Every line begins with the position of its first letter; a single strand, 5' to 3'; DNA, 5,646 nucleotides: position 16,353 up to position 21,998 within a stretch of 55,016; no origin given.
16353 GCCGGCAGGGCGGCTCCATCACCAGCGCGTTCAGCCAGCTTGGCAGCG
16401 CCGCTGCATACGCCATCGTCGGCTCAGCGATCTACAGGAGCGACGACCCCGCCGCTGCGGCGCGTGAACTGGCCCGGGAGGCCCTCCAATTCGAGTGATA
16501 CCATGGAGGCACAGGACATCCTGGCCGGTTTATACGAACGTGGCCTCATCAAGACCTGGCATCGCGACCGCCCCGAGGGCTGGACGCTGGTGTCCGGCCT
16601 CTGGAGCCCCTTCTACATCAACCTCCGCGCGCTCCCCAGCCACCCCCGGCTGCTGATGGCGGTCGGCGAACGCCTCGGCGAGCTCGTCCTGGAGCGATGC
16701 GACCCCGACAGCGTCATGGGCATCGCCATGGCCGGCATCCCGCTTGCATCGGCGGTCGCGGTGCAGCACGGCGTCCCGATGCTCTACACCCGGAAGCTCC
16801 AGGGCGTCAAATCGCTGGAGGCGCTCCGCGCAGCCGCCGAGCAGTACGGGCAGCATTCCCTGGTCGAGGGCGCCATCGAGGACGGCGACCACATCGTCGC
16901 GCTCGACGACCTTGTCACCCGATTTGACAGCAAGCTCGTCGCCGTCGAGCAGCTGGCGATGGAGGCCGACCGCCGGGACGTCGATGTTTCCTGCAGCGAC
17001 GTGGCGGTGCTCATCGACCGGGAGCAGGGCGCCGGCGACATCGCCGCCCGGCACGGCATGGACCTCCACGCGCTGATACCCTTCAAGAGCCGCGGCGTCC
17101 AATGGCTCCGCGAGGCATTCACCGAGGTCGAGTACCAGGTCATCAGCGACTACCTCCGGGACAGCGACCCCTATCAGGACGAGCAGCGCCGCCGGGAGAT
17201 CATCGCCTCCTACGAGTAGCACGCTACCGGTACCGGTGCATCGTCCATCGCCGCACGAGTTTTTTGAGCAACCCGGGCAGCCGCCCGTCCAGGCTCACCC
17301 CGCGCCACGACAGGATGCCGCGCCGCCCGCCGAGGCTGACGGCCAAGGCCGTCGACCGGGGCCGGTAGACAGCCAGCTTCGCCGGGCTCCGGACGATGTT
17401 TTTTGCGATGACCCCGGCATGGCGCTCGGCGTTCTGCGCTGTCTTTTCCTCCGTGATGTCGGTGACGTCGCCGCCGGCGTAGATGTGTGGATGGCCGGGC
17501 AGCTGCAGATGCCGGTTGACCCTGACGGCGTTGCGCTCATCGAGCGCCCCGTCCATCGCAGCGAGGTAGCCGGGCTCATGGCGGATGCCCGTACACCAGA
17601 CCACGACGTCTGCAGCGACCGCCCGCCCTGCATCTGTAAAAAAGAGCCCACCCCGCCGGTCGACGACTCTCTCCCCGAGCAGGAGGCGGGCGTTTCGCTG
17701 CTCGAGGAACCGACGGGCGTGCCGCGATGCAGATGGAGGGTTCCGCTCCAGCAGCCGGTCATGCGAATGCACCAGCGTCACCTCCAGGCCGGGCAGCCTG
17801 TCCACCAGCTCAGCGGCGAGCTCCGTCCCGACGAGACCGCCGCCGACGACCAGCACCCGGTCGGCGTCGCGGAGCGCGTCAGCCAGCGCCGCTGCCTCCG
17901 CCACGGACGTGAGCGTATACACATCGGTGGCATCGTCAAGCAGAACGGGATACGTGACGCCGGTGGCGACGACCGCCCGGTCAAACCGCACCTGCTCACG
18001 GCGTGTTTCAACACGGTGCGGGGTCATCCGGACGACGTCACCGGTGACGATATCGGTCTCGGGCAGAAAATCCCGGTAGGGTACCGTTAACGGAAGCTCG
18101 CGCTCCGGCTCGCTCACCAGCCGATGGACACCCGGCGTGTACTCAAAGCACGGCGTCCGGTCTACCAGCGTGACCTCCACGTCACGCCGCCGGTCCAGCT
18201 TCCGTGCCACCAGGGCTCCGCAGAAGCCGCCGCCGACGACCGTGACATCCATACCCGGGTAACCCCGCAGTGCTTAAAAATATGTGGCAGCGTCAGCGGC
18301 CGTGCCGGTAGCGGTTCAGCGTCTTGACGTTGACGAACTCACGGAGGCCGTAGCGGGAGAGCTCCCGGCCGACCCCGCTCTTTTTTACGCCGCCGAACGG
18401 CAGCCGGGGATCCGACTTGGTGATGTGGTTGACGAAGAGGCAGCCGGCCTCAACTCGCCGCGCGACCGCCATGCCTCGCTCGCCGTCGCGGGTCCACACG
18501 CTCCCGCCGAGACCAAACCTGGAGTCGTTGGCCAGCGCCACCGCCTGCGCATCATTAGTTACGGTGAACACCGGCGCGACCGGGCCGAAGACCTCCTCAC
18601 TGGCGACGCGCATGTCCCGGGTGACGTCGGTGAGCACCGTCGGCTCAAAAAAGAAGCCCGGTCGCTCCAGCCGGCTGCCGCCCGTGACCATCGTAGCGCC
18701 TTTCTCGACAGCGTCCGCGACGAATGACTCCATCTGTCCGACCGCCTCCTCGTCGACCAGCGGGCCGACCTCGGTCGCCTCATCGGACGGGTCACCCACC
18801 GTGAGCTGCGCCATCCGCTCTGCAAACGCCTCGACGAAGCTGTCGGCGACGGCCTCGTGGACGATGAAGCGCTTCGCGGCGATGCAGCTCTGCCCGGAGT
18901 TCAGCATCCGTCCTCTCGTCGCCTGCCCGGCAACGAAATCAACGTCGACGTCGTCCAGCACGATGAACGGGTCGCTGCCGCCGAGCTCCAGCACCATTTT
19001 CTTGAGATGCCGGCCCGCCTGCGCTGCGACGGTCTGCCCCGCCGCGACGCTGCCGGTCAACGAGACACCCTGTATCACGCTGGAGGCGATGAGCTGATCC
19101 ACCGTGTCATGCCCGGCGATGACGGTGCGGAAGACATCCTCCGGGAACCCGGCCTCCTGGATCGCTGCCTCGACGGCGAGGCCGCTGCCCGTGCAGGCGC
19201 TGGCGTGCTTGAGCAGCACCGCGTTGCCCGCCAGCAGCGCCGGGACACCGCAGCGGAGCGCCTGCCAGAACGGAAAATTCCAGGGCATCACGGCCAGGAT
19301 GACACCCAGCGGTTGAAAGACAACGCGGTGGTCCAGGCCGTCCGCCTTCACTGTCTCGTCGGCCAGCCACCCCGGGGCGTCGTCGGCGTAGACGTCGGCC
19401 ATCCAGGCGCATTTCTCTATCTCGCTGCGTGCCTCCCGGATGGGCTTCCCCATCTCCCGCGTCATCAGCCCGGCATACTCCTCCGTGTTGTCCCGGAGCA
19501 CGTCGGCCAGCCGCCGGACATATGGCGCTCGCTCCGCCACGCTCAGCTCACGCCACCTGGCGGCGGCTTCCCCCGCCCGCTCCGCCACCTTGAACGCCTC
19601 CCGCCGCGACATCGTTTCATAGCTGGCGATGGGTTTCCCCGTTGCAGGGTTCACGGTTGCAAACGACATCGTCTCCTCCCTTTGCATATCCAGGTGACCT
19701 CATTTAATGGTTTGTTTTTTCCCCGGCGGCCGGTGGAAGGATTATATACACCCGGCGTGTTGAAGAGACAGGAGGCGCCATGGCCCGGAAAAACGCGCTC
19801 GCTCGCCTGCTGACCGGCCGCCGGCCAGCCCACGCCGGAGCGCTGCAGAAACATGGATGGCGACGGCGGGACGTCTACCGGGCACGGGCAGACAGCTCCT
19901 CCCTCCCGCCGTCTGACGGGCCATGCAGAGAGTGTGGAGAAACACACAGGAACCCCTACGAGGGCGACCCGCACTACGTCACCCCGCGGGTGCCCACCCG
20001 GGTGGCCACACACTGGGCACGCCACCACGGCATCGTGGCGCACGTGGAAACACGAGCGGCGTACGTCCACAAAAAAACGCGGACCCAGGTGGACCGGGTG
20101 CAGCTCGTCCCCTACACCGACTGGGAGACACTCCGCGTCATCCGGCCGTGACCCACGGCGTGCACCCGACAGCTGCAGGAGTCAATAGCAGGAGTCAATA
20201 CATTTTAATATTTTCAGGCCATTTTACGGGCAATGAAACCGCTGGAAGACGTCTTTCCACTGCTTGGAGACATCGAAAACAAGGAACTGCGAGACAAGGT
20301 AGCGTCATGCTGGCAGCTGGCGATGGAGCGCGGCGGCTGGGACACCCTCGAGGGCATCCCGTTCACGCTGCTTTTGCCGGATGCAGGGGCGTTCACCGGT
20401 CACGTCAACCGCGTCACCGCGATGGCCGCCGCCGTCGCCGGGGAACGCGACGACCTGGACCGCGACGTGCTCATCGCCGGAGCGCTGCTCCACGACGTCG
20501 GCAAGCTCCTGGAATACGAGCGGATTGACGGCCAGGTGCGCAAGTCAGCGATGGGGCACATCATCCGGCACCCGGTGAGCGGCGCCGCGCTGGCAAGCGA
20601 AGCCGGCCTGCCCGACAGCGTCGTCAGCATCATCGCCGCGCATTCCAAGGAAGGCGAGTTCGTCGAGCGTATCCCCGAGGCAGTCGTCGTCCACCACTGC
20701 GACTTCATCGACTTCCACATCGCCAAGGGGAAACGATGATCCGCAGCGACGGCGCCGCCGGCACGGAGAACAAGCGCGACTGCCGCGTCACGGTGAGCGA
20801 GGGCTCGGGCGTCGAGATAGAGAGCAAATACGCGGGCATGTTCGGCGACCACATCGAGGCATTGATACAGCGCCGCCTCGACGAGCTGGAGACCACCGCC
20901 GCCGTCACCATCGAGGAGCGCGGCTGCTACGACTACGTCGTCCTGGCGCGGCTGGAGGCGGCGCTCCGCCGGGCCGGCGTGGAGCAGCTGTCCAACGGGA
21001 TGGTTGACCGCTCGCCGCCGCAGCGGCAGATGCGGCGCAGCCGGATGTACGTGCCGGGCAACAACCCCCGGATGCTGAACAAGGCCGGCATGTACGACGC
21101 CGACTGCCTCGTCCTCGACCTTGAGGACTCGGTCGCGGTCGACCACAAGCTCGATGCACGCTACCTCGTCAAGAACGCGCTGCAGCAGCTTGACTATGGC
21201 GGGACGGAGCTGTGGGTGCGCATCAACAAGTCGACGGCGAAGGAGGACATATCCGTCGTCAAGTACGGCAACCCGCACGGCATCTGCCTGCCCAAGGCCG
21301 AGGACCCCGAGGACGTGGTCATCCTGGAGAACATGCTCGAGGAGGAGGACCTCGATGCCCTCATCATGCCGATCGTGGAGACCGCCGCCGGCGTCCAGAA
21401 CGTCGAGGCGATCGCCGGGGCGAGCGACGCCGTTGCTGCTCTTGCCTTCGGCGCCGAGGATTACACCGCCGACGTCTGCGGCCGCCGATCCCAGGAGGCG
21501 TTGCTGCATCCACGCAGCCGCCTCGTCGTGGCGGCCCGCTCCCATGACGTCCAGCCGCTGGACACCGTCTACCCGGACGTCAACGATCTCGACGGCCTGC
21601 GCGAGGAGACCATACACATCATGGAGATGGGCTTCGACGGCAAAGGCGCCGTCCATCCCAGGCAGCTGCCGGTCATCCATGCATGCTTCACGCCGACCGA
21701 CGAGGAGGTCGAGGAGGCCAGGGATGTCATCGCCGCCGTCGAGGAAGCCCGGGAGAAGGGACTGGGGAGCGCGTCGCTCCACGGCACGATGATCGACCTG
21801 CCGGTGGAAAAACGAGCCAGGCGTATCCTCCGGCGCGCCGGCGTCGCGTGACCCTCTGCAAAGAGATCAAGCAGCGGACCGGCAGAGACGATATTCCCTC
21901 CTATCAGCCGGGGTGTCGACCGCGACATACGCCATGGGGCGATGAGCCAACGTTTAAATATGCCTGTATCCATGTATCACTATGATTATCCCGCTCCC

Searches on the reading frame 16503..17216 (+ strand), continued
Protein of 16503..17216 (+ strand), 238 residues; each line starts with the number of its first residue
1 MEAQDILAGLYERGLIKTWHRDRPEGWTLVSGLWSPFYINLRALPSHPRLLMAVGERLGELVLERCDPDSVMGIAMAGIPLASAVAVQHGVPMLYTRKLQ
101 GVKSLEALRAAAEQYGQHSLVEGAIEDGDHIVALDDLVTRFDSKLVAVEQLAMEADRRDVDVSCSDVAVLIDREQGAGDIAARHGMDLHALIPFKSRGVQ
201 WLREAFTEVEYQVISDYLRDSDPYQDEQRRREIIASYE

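Call 65: find_encoding_contigs(protein=P0205, flank=8000, max_places=3)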
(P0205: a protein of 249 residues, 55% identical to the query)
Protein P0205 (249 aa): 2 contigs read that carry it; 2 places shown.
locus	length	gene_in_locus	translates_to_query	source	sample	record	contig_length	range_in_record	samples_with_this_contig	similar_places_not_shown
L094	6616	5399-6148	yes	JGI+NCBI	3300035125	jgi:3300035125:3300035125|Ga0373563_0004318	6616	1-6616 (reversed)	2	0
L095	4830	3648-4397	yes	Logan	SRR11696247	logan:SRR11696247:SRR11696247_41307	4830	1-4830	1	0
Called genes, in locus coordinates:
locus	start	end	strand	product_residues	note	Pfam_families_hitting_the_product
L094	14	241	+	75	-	PF01008:IF-2B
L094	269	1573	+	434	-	PF01979:Amidohydro_1, PF07969:Amidohydro_3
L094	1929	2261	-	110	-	PF11699:CENP-C_C (weak), PF05899:Cupin_3 (weak), PF07883:Cupin_2, PF02311:AraC_binding (weak)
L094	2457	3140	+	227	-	PF00027:cNMP_binding, PF13545:HTH_Crp_2, PF00325:Crp (weak)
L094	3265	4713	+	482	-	PF00370:FGGY_N, PF02782:FGGY_C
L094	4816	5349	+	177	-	-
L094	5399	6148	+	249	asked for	-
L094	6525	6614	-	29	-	?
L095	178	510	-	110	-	PF11699:CENP-C_C (weak), PF05899:Cupin_3 (weak), PF07883:Cupin_2, PF02311:AraC_binding (weak)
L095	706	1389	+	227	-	PF00027:cNMP_binding, PF13545:HTH_Crp_2, PF00325:Crp (weak)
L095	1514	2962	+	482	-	PF00370:FGGY_N, PF02782:FGGY_C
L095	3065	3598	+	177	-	-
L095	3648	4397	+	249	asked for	-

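Call 66: find_encoding_contigs(protein=P0193, flank=10000, max_places=2)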
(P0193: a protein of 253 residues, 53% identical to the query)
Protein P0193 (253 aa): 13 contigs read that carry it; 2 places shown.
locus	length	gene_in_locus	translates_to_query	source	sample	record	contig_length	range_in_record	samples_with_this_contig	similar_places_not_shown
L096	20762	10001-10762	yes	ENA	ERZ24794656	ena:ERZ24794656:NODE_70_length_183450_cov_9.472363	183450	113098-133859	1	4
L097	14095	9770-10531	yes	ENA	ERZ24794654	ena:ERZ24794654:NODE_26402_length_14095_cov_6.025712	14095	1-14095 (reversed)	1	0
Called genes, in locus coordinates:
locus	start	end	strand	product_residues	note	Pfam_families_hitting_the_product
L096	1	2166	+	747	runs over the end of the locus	PF22085:NorB_cytochrome_c-like, PF00115:COX1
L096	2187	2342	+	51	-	-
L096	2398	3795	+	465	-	PF00890:FAD_binding_2 (faint), PF07992:Pyr_redox_2, PF00070:Pyr_redox (weak), PF18267:Rubredoxin_C (weak), PF21344:Zn_ribbon_LysW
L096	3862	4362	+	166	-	-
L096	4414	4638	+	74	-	-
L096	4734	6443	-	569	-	PF03109:ABC1, PF01636:APH (faint), PF27536:UbiB_helical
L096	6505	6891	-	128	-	-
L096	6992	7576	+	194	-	PF12710:HAD (weak), PF00702:Hydrolase, PF13419:HAD_2, PF13242:Hydrolase_like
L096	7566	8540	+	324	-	PF01656:CbiA, PF02374:ArsA_ATPase, PF10609:ParA, PF02374:ArsA_ATPase (weak)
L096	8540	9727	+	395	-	PF01656:CbiA, PF02374:ArsA_ATPase, PF13614:AAA_31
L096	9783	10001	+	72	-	-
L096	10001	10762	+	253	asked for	-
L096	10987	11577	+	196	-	PF01381:HTH_3, PF12844:HTH_19 (weak), PF07883:Cupin_2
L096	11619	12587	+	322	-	PF04892:VanZ-LLP1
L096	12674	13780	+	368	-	PF01073:3Beta_HSD, PF01370:Epimerase, PF02719:Polysacc_synt_2 (weak), PF04321:RmlD_sub_bind, PF05368:NmrA, PF13460:NAD_binding_10, PF16363:GDP_Man_Dehyd, PF07993:NAD_binding_4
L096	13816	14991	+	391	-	PF07690:MFS_1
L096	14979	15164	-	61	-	-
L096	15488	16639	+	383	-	-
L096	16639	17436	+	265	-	PF01048:PNP_UDP_1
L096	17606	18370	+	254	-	PF00106:adh_short, PF08659:KR (weak), PF13561:adh_short_C2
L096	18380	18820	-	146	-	-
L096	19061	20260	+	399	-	PF01259:SAICAR_synt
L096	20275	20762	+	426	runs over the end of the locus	-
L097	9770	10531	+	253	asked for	-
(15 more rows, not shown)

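Call 71: search_protein_families(library=ncbifam, proteins=[L094:269-1570:+, L094:4816-5346:+, L096:9783-9998:+], max_evalue=1e-10)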
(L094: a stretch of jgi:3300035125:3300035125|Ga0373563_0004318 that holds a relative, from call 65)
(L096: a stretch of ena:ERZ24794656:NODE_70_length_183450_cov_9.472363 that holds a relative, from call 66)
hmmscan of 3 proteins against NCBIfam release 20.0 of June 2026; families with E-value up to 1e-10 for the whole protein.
L094:269-1570:+ (434 aa): 27 families (the best 25 are shown)
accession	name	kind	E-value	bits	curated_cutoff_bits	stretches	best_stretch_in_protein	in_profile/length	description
NF004701.0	PRK06038.1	equivalog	3.7e-154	513.6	609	1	3-431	3-428/432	N-ethylammeline chlorohydrolase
NF006549.0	PRK09045.1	equivalog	4.3e-126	421.1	540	1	7-430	11-440/444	TRZ/ATZ family hydrolase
NF006252.0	PRK08393.1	equivalog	3.6e-124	415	617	1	6-426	3-420/424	N-ethylammeline chlorohydrolase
NF005557.0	PRK07228.1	equivalog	6.6e-112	374.4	522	1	6-431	3-439/445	5'-deoxyadenosine deaminase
NF004995.0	PRK06380.1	subfamily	4.6e-95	319.1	567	1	6-419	3-413/418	metal-dependent hydrolase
NF012037.0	PRK15493.1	equivalog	3.9e-93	312.6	779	1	9-428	6-432/435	bifunctional S-methyl-5'-thioadenosine deaminase/S-adenosylhomocysteine deaminase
NF005211.0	PRK06687.1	equivalog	3.7e-90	302.7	703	1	9-408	5-412/419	TRZ/ATZ family protein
NF006055.0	PRK08203.1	equivalog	1.2e-79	268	532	2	162-432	188-453/455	8-oxoguanine deaminase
NF005540.0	PRK07203.1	equivalog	2.4e-79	267.1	444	1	7-430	3-439/444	putative aminohydrolase SsnA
TIGR03314.1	Se_ssnA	subfamily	3.1e-76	257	455.5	1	8-429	3-437/441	putative selenium metabolism protein SsnA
NF009059.0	PRK12393.1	equivalog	3.1e-59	200.9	543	2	170-431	199-457/460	amidohydrolase family protein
NF006056.0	PRK08204.1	subfamily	4.3e-55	187.3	391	1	8-431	7-442/449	hypothetical protein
NF004801.0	PRK06151.1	subfamily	7.4e-50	170.2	416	1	156-430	185-463/491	chlorohydrolase family protein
NF006681.0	PRK09229.1-2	equivalog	6.8e-48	163.5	362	1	154-419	178-440/451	formimidoylglutamate deiminase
TIGR02967.1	guan_deamin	equivalog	2.6e-38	132.1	375.4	1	56-376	41-368/401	guanine deaminase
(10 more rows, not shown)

L094:4816-5346:+ (177 aa): 0 families

L096:9783-9998:+ (72 aa): 0 families

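Call 78: search_protein_representatives(alignment_id=A2)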
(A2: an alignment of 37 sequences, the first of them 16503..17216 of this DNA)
Query: 37 sequences, 247 profile positions. Proteins with E-value up to 0.001 (for the whole library): 4119; up to 1e-10: 972; up to 1e-30: 95. The best 150 are listed.
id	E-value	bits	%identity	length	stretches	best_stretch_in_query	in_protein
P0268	1.2e-99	348.9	-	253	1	5-246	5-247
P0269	2.9e-97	341.1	-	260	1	4-245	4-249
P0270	1.4e-96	338.8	-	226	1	10-235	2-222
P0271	1.4e-93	329.0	-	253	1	1-245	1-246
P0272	1.3e-86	306.2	-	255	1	5-245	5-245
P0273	3.1e-82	291.9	-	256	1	1-244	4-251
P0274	6.7e-82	290.8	-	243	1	8-234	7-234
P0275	1.1e-77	277.0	-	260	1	1-245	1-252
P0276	1.9e-77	276.2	-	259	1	4-244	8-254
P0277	1.5e-76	273.2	-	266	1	5-245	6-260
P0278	1.2e-73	263.7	-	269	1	2-245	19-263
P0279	2.1e-71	256.4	-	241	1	14-243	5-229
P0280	4.4e-69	248.8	-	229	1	13-227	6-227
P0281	4.9e-69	248.7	-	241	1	4-245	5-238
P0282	9.1e-68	244.5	-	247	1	6-245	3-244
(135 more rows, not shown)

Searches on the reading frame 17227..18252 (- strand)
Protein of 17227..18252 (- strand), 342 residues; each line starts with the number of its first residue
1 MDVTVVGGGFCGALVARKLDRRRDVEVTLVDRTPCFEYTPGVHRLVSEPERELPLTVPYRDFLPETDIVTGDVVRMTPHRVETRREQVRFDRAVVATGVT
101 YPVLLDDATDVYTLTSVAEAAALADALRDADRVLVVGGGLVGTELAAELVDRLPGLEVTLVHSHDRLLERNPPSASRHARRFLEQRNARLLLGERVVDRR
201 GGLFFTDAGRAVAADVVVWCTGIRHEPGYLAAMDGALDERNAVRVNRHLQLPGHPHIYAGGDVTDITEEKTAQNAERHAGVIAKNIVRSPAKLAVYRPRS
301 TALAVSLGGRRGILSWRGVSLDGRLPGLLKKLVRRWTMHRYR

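Call 8: search_protein_families(library=pfam, proteins=[window:17227-18252:-], max_evalue=0.01)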
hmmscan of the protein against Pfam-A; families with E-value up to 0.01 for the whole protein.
window:17227-18252:- (342 aa): 15 families
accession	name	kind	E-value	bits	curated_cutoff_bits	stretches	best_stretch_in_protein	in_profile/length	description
PF07992.20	Pyr_redox_2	-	1.3e-38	133.5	26.1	1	1-279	1-291/291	Pyridine nucleotide-disulphide oxidoreductase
PF00070.33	Pyr_redox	-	1.1e-14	55.1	22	1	132-198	1-65/82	Pyridine nucleotide-disulphide oxidoreductase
PF01266.30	DAO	-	9.2e-12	45.6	27.9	1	2-33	1-31/353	FAD dependent oxidoreductase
PF13450.12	NAD_binding_8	-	1.3e-08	35.4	21.9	1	5-34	1-29/68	NAD(P)-binding Rossmann-like domain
PF05834.18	Lycopene_cycl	-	1.4e-07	31.4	23.4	1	133-168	2-37/380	Lycopene cyclase protein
PF13454.12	NAD_binding_9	-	5.8e-07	30.1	21.8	0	5-35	2-35/155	FAD-NAD(P)-binding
PF02737.24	3HCDH_N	-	4.6e-06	27.1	22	1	133-218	2-83/180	3-hydroxyacyl-CoA dehydrogenase, NAD binding domain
PF03435.24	Sacchrp_dh_NADP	-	5.6e-06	27.2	25.1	1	3-33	1-32/129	Saccharopine dehydrogenase NADP binding domain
PF01494.25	FAD_binding_3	-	1.2e-05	25.1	22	0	2-36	3-36/349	FAD binding domain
PF13434.12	Lys_Orn_oxgnase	-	1.6e-05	24.7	21.3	1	80-167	138-225/339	L-lysine 6-monooxygenase/L-ornithine 5-monooxygenase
PF13738.12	Pyr_redox_3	-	0.00029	20.6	30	1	79-174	114-207/305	Pyridine nucleotide-disulphide oxidoreductase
PF02558.23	ApbA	-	0.0003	20.9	22.2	0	3-34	1-31/150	Ketopantoate reductase PanE/ApbA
PF04820.20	Trp_halogenase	-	0.00045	19.6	21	0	2-41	1-43/458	Tryptophan halogenase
PF02254.24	TrkA_N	-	0.0015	19.3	23.8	0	3-34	1-31/116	TrkA-N domain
PF13241.12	NAD_binding_7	-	0.0073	17.3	22.1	0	131-184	8-56/104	Putative NAD(P)-binding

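Call 9: search_protein_families(library=ncbifam, proteins=[window:17227-18252:-], max_evalue=0.01)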
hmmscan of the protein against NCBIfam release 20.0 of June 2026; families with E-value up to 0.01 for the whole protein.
window:17227-18252:- (342 aa): 71 families (the best 25 are shown)
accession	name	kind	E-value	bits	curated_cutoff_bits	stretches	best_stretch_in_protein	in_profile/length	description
TIGR03169.1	Nterm_to_SelD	hypoth_equivalog_domain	6.8e-27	94.7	310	1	2-341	1-365/365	pyridine nucleotide-disulfide oxidoreductase family protein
NF042949.2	3PPDioc_HcaD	equivalog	2.2e-25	89.2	450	1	3-289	4-308/386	3-phenylpropionate/cinnamic acid dioxygenase ferredoxin--NAD(+) reductase subunit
NF003437.0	PRK04965.1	equivalog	4.9e-23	81.7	392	1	3-294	5-307/378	NADH:flavorubredoxin reductase NorW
NF007286.0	PRK09754.1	equivalog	3.8e-20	72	447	1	5-277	8-297/400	phenylpropionate dioxygenase ferredoxin reductase subunit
TIGR01350.1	lipoamide_DH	equivalog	5.7e-19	68.2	408.8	1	81-291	121-334/461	dihydrolipoyl dehydrogenase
NF041682.1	ant_diox_AndAa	equivalog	1.5e-17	63.4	650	1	86-267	98-282/406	anthranilate 1,2-dioxygenase system ferredoxin--NAD(+) reductase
TIGR03385.1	CoA_CoA_reduc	equivalog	1.3e-16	60.5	578.8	1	89-274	103-293/439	CoA-disulfide reductase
TIGR02374.1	nitri_red_nirB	equivalog_domain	1.6e-15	56.6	578.35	1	79-269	85-283/794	nitrite reductase large subunit NirB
TIGR02053.1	MerA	equivalog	1.9e-14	53.6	454.45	1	63-288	98-330/465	mercury(II) reductase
NF045765.1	PhenlGlyoxDHPadH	equivalog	6.3e-14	51.7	475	1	85-268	95-281/416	NADH-dependent phenylglyoxylate dehydrogenase subunit epsilon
NF004991.0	PRK06370.1-3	subfamily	3.4e-13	49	620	1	67-287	142-363/509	FAD-containing oxidoreductase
NF010037.0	PRK13512.1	equivalog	4.6e-13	48.9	394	1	87-267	103-282/438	CoA-disulfide reductase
NF004945.0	PRK06292.2-3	equivalog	1.3e-12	47.4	494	1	73-288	113-327/457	dihydrolipoyl dehydrogenase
NF007123.0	PRK09564.1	equivalog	2.5e-12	46.2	458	1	88-274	102-294/444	CoA-disulfide reductase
NF046103.1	NOXase_Strep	equivalog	6.1e-12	45.2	600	1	85-289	97-303/442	H2O-forming NADH oxidase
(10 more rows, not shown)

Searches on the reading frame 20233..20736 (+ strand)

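Call 62: search_protein_families(library=ncbifam, proteins=[window:20233-20736:+], max_evalue=0.00001)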
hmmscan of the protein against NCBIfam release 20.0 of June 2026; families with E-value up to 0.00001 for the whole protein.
window:20233-20736:+ (168 aa): 2 families
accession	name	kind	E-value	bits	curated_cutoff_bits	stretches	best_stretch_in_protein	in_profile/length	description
TIGR00277.1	HDIG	domain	2.1e-12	46.7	27.6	1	57-138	8-82/84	HDIG domain-containing metalloprotein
NF009343.0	PRK12703.1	equivalog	4.4e-06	25.8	434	0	56-141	190-260/339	tRNA (cytidine(56)-2'-O)-methyltransferase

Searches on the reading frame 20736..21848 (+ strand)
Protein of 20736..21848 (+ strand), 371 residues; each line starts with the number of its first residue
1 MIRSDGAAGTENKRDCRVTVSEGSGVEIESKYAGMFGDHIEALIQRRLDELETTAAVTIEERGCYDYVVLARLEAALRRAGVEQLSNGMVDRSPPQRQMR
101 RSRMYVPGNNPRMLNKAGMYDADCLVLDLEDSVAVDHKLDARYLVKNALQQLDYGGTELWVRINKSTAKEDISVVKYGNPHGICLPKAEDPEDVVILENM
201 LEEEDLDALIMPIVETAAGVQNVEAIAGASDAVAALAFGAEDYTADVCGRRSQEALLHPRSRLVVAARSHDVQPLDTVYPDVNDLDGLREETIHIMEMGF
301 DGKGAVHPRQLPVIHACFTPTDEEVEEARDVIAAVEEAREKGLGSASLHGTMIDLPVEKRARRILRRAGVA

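Call 62: search_protein_families(library=ncbifam, proteins=[window:20736-21848:+], max_evalue=0.00001)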
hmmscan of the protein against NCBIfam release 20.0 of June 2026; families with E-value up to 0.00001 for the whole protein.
window:20736-21848:+ (371 aa): 5 families
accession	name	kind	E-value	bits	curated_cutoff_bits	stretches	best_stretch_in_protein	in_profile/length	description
TIGR01588.1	citE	equivalog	9.1e-74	248.1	443.4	1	99-368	2-283/288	citrate (pro-3S)-lyase subunit beta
NF038242.1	RipC_Ccl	equivalog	3.9e-55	187.2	375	1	101-368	2-268/268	itaconate degradation C-C-lyase RipC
NF041626.1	malyCoAlyase_Halo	equivalog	4.4e-17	62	500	1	114-355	26-300/340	L-malyl-CoA/beta-methylmalyl-CoA lyase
NF009726.0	PRK13253.1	subfamily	4e-12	46.2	65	1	2-81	3-87/98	citrate lyase subunit gamma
TIGR01608.1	citD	equivalog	7e-10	39.4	63.5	1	2-81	3-87/94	citrate lyase acyl carrier protein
